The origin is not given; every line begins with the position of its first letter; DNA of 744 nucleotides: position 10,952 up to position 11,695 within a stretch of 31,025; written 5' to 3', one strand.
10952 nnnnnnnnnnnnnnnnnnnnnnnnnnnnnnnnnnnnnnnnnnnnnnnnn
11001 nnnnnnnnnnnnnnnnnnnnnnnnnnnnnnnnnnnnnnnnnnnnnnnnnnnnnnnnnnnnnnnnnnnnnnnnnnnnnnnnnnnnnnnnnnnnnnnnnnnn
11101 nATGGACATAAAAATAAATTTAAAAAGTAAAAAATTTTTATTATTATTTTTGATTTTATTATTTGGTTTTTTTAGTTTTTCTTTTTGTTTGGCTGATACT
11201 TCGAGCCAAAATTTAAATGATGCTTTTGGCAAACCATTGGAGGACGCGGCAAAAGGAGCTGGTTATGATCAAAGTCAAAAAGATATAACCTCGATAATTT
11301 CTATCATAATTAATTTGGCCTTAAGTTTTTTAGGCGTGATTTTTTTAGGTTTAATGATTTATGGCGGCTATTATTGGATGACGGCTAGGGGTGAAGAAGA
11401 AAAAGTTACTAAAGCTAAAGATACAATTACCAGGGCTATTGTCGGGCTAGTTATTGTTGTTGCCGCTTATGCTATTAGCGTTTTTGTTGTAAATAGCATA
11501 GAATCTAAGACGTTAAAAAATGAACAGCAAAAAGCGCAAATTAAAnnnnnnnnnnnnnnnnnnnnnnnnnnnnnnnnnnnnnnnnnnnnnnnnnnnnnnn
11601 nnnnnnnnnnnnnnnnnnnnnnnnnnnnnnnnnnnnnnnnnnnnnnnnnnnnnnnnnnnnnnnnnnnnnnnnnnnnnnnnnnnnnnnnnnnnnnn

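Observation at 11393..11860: Identical nucleotide tracts between neighbouring pilin paralogs suggest ongoing gene conversion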

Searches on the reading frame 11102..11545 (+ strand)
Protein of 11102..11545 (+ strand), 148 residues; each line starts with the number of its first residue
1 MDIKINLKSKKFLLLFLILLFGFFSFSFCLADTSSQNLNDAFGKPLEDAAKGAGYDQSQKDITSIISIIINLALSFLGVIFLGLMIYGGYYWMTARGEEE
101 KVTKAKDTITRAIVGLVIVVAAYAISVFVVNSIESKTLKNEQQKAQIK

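Call 9: search_protein_families(library=pfam, proteins=[window:11102-11545:+], max_evalue=0.01)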
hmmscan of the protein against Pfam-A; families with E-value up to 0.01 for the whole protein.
window:11102-11545:+ (148 aa): 5 families
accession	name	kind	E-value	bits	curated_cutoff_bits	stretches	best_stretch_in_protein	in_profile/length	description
PF18895.5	T4SS_pilin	-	1.6e-08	34.9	26.6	1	60-128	3-70/71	Type IV secretion system pilin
PF04973.17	NMN_transporter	-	0.00092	19.7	27.3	1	72-133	46-102/175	Nicotinamide mononucleotide transporter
PF04956.18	TrbC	-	0.003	18.1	27.9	0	54-125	34-94/98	TrbC/VIRB2 pilin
PF09716.15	ETRAMP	-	0.0035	17.7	29.1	1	10-87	5-76/81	Malarial early transcribed membrane protein (ETRAMP)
PF06024.17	Orf78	-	0.0095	16.7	29.4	0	43-104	36-96/101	Orf78 (ac78)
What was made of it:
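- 11102..11548 (+): p4, pilin paralog (148 aa). PF18895 34.9 bits (call 9).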

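Call 16: find_encoding_contigs(protein=window:11102-11545:+, flank=10000, max_places=10)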
Protein window:11102-11545:+ (148 aa): 1 contig read that carries it; 1 place shown.
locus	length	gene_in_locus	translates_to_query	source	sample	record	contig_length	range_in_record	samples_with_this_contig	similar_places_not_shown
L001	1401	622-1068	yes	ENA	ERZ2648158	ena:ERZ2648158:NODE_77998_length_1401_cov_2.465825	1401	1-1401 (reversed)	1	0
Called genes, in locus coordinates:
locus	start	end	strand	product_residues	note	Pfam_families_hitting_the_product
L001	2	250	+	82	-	?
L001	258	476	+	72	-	-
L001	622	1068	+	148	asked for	PF18895:T4SS_pilin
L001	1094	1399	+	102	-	?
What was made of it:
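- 11102..11548 (+): The exact protein is on record in an independent assembly (call 16).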

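Call 26: find_homologous_proteins(query=window:11102-11545:+, max_evalue=1e-10)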
Query window:11102-11545:+ (148 aa): 222 proteins with E <= 1e-10 among 305 candidates; the best 120 are listed.
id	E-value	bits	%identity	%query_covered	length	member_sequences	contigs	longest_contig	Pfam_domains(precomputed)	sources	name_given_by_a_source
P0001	9.1e-87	306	100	100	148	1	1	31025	PF18895.6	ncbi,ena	-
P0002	3.8e-46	174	62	99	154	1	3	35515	PF18895.6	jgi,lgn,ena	-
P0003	4.8e-46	174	48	57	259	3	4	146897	PF18895.6,PF27259.1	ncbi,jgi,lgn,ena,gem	jgi:cytochrome bd-type quinol oxidase subunit 2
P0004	3.9e-45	171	43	66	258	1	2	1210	PF18895.6,PF04956.19,PF27259.1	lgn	-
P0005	7.1e-45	170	61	99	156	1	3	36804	PF18895.6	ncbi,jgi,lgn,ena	ncbi:MAG: pilin [Patescibacteria group bacterium]|jgi:uncharacterized membrane protein YwzB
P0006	4.5e-36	142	60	86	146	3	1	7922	PF18895.6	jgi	-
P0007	7.4e-33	131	50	94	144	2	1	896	PF18895.6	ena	-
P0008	3.6e-32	129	52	90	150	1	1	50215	PF18895.6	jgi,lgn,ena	-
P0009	5.0e-32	129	58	91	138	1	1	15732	PF18895.6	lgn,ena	-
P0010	8.7e-32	128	56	78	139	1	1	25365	PF18895.6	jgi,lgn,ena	-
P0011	1.3e-31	127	56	89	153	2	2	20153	PF18895.6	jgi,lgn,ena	jgi:uncharacterized protein YggT (Ycf19 family)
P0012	2.1e-31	127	55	89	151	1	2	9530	PF18895.6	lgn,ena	-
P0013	3.7e-31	126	57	78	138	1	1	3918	PF18895.6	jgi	jgi:cellobiose-specific phosphotransferase system component IIC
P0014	9.3e-31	125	47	90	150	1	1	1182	PF18895.6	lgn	-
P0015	9.6e-31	124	53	89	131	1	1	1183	PF18895.6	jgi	jgi:hypothetical protein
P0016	1.0e-30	124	51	90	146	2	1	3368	PF18895.6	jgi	-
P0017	1.5e-30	124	56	79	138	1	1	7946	PF18895.6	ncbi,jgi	-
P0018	4.4e-30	122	57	74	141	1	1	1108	PF18895.6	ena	-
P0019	1.1e-29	121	55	76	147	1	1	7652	PF18895.6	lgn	-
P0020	1.2e-29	121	51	88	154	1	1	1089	PF18895.6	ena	-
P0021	1.3e-29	121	49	89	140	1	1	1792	PF18895.6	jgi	-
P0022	1.6e-29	121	46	88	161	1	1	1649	PF18895.6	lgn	-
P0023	2.0e-29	120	51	95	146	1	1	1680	PF18895.6,PF04956.19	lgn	-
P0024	2.5e-29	120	51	89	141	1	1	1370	PF18895.6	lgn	-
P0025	2.9e-29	120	48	95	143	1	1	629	PF18895.6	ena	-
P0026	5.5e-29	119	52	91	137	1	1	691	PF18895.6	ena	-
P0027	1.2e-28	118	57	86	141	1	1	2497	PF18895.6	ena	-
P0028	1.2e-28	118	55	76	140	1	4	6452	PF18895.6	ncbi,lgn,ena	-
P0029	1.3e-28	118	46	92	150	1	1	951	PF18895.6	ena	-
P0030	1.4e-28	118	51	93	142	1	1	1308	PF18895.6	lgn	-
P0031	2.0e-28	117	60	79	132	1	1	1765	PF18895.6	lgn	-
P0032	2.0e-28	117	53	86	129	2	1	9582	PF18895.6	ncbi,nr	ncbi:hypothetical protein HY798_02700 [Candidatus Falkowbacteria bacterium]|nr:hypothetical protein 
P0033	2.5e-28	117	49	94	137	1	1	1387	PF18895.6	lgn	-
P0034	3.1e-28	116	52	87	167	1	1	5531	PF18895.6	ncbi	-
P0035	4.4e-28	116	58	65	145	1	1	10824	PF18895.6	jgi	jgi:cbb3-type cytochrome oxidase subunit 3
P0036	4.9e-28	116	55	66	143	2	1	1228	PF18895.6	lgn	-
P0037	7.2e-28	115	56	83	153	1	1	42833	PF18895.6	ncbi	-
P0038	8.1e-28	115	50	80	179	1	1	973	PF18895.6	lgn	-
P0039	8.4e-28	115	54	70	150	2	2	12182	PF18895.6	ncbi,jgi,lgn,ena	-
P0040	9.3e-28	115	45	93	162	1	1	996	PF18895.6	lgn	-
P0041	9.6e-28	115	50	81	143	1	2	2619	PF18895.6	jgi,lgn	-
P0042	1.3e-27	114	50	88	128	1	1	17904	PF18895.6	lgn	-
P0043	1.3e-27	114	50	90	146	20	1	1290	PF18895.6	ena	-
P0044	1.8e-27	114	58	70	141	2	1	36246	PF18895.6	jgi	jgi:hypothetical protein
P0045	2.1e-27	114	47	87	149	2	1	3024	PF18895.6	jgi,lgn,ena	-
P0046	3.0e-27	113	59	79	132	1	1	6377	PF18895.6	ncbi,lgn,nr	ncbi:MAG: hypothetical protein U9R14_00045 [Patescibacteria group bacterium]|nr:hypothetical protein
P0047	3.1e-27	113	49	78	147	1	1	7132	PF18895.6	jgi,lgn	-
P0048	3.1e-27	113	49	87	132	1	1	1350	PF18895.6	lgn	-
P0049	3.6e-27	113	44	89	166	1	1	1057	PF18895.6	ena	-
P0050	5.0e-27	112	51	84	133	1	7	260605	PF18895.6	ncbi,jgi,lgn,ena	jgi:hypothetical protein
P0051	7.1e-27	112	57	84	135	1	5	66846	PF18895.6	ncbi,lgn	-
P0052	9.6e-27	112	53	78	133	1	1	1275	PF18895.6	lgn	-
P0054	1.5e-26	111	57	64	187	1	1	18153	PF18895.6,PF00520.38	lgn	-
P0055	1.8e-26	111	52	87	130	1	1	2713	PF18895.6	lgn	-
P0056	2.2e-26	110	62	61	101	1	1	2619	PF18895.6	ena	-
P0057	4.0e-26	110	47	93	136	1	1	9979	PF18895.6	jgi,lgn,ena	-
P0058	6.2e-26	109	50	89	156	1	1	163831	PF18895.6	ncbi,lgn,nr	ncbi:MAG: pilin [Patescibacteria group bacterium]|nr:pilin [Patescibacteria group bacterium]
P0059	8.8e-26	108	55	67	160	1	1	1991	PF18895.6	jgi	jgi:cytochrome bd-type quinol oxidase subunit 2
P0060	1.1e-25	108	49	89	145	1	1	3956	PF18895.6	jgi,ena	-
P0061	1.1e-25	108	44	92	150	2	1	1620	PF18895.6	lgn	-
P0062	1.1e-25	108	56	78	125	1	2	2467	PF18895.6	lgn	-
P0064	1.7e-25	107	52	83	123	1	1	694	PF18895.6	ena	-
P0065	1.8e-25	107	59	70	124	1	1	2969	PF18895.6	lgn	-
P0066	2.0e-25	107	51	69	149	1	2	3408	PF18895.6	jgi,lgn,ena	jgi:hypothetical protein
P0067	2.6e-25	107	58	62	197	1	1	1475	PF18895.6,PF00520.38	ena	-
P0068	5.7e-25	106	44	96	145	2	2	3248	PF18895.6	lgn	-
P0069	8.3e-25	105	53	81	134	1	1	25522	PF18895.6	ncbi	-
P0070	1.2e-24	105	44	90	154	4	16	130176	PF18895.6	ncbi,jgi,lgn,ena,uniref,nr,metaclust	ncbi:MAG: hypothetical protein UU95_C0024G0021 [Parcubacteria group bacterium GW2011_GWC2_42_12]|uni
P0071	1.2e-24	105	46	88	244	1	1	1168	PF18895.6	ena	-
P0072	1.3e-24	105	49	78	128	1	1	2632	PF18895.6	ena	-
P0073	1.4e-24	105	57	68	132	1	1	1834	PF18895.6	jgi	jgi:amino acid transporter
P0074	1.5e-24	104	51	71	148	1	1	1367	PF18895.6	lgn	-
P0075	1.9e-24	104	53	79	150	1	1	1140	PF18895.6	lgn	-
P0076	1.9e-24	104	45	89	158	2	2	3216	PF06024.18,PF18895.6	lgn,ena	-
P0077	3.0e-24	103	57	63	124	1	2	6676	PF18895.6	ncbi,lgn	-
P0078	3.9e-24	103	45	86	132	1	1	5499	PF18895.6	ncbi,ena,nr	ncbi:pilin [bacterium]|nr:pilin [bacterium]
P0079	4.5e-24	103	57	61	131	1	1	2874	PF18895.6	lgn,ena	-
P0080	4.7e-24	103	46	90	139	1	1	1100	PF18895.6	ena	-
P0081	5.0e-24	103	49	85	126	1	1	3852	PF18895.6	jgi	jgi:cbb3-type cytochrome oxidase subunit 3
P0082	5.3e-24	103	46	88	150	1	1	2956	PF18895.6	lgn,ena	-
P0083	5.3e-24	103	46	88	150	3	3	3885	PF18895.6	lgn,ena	-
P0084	6.1e-24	102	55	63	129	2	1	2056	PF18895.6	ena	-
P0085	6.4e-24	102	46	84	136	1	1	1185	PF18895.6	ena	-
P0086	7.1e-24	102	49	89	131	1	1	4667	PF18895.6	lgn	-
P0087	9.1e-24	102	45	95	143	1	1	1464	PF18895.6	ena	-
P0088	1.3e-23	101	49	82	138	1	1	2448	PF18895.6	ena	-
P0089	1.4e-23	101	49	86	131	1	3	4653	PF18895.6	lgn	-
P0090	1.4e-23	101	49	86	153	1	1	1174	PF18895.6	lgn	-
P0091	1.4e-23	101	48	71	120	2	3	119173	PF18895.6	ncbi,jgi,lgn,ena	-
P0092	1.5e-23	101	55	66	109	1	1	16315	PF18895.6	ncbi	ncbi:MAG: hypothetical protein V1667_00765, partial [bacterium]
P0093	1.8e-23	101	45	86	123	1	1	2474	PF18895.6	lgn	-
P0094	4.5e-23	100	46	78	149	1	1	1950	PF18895.6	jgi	jgi:hypothetical protein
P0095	7.3e-23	99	56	59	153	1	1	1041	PF18895.6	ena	-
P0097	1.3e-22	98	60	54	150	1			PF18895.6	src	-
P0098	1.4e-22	98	52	78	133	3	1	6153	PF18895.6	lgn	-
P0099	1.6e-22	98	44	79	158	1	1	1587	PF18895.6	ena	-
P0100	1.9e-22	98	47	83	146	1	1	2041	PF18895.6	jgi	jgi:cbb3-type cytochrome oxidase subunit 3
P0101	2.0e-22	98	47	82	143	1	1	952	PF18895.6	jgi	jgi:hypothetical protein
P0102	2.8e-22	97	50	86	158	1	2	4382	PF18895.6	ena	-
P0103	3.1e-22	97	42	93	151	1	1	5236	PF18895.6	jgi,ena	-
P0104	3.5e-22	97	48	86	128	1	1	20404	PF18895.6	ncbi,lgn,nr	ncbi:hypothetical protein HY797_04380 [Candidatus Falkowbacteria bacterium]|nr:hypothetical protein 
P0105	4.0e-22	97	45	89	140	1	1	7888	PF18895.6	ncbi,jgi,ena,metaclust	metaclust:\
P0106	5.5e-22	96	44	93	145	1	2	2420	PF18895.6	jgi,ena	-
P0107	7.7e-22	96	43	89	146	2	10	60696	PF18895.6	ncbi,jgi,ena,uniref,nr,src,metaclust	ncbi:MAG: hypothetical protein A2729_01625 [Candidatus Buchananbacteria bacterium RIFCSPHIGHO2_01_FU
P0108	9.2e-22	95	54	62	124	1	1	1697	PF18895.6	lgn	-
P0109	1.1e-21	95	54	65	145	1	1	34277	PF18895.6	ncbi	ncbi:MAG: hypothetical protein ABIG10_01045 [bacterium]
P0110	1.2e-21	95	42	83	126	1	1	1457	PF18895.6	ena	-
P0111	1.2e-21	95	54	58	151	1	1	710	PF18895.6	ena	-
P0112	1.7e-21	95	50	74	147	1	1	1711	PF18895.6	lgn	-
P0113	2.0e-21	94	47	84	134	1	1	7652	PF18895.6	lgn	-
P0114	2.0e-21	94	61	53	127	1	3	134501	PF18895.6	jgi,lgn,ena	-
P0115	2.1e-21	94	48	79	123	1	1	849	PF18895.6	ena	-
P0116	5.6e-21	93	41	84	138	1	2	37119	PF18895.6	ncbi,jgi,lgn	jgi:cbb3-type cytochrome oxidase subunit 3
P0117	6.0e-21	93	55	62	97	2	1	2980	PF18895.6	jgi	jgi:TRAP-type C4-dicarboxylate transport system permease small subunit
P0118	6.4e-21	93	59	36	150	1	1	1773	PF18895.6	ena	-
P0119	8.3e-21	92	47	78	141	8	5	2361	PF18895.6,PF04956.19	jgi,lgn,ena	-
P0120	8.8e-21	92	55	68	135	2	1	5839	PF18895.6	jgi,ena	-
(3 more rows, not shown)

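Call 27: find_encoding_contigs(protein=P0002, flank=6000, max_places=3)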
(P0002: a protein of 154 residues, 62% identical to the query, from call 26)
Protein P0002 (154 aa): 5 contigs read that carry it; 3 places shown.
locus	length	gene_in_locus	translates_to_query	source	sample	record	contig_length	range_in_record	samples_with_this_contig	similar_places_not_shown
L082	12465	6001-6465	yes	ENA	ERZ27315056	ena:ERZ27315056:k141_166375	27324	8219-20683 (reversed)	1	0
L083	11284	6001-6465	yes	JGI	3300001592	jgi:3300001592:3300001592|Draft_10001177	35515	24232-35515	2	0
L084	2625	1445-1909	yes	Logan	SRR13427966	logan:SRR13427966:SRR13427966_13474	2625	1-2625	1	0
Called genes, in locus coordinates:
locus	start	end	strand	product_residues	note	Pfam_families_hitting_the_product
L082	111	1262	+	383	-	PF00712:DNA_pol3_beta, PF02767:DNA_pol3_beta_2, PF02768:DNA_pol3_beta_3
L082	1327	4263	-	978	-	PF00912:Transgly, PF00905:Transpeptidase, PF17957:Big_7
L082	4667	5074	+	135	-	PF18895:T4SS_pilin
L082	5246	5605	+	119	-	PF18895:T4SS_pilin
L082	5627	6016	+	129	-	PF18895:T4SS_pilin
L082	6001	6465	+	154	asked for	PF18895:T4SS_pilin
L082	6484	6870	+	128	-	PF18895:T4SS_pilin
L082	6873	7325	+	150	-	PF18895:T4SS_pilin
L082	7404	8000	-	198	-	-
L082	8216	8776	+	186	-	-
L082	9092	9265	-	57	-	-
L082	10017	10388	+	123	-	PF01258:zf-dskA_traR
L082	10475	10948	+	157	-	PF01252:Peptidase_A8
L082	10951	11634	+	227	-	PF00069:Pkinase, PF01163:RIO1 (weak), PF03109:ABC1, PF01636:APH (weak)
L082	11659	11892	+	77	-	-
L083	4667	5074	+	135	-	PF18895:T4SS_pilin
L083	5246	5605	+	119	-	PF18895:T4SS_pilin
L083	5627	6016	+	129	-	PF18895:T4SS_pilin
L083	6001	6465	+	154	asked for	PF18895:T4SS_pilin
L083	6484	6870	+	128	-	PF18895:T4SS_pilin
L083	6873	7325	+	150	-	PF18895:T4SS_pilin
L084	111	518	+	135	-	PF18895:T4SS_pilin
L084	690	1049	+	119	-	PF18895:T4SS_pilin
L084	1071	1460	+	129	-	PF18895:T4SS_pilin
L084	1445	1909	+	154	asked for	PF18895:T4SS_pilin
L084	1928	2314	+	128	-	PF18895:T4SS_pilin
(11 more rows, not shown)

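Call 28: find_encoding_contigs(protein=P0005, flank=6000, max_places=3)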
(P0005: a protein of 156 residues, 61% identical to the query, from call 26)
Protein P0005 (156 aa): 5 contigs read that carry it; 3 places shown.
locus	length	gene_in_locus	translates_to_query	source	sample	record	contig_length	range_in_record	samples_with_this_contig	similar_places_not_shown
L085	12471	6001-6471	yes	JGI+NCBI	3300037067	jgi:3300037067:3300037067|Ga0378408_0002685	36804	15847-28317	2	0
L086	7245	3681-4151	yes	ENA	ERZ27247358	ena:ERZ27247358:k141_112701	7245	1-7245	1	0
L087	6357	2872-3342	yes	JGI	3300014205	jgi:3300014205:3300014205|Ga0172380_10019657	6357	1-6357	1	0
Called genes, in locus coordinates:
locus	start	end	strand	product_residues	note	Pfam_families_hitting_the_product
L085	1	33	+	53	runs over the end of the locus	-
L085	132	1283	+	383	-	PF00712:DNA_pol3_beta, PF02767:DNA_pol3_beta_2, PF02768:DNA_pol3_beta_3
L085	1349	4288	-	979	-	PF00912:Transgly, PF00905:Transpeptidase, PF17957:Big_7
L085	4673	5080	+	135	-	PF18895:T4SS_pilin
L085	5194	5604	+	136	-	PF18895:T4SS_pilin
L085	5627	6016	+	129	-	PF18895:T4SS_pilin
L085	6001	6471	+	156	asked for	PF18895:T4SS_pilin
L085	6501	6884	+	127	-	PF18895:T4SS_pilin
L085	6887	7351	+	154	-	PF18895:T4SS_pilin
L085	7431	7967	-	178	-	-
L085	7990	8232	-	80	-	-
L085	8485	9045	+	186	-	-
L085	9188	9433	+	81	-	PF01541:GIY-YIG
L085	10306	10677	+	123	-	PF01258:zf-dskA_traR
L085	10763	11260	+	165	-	PF01252:Peptidase_A8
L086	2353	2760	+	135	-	PF18895:T4SS_pilin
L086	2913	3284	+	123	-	PF18895:T4SS_pilin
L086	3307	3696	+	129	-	PF18895:T4SS_pilin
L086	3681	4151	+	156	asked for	PF18895:T4SS_pilin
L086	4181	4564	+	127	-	PF18895:T4SS_pilin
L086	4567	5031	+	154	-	PF18895:T4SS_pilin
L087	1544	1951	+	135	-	PF18895:T4SS_pilin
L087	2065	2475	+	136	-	PF18895:T4SS_pilin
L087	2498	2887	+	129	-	PF18895:T4SS_pilin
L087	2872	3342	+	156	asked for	PF18895:T4SS_pilin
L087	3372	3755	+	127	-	PF18895:T4SS_pilin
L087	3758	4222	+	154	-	PF18895:T4SS_pilin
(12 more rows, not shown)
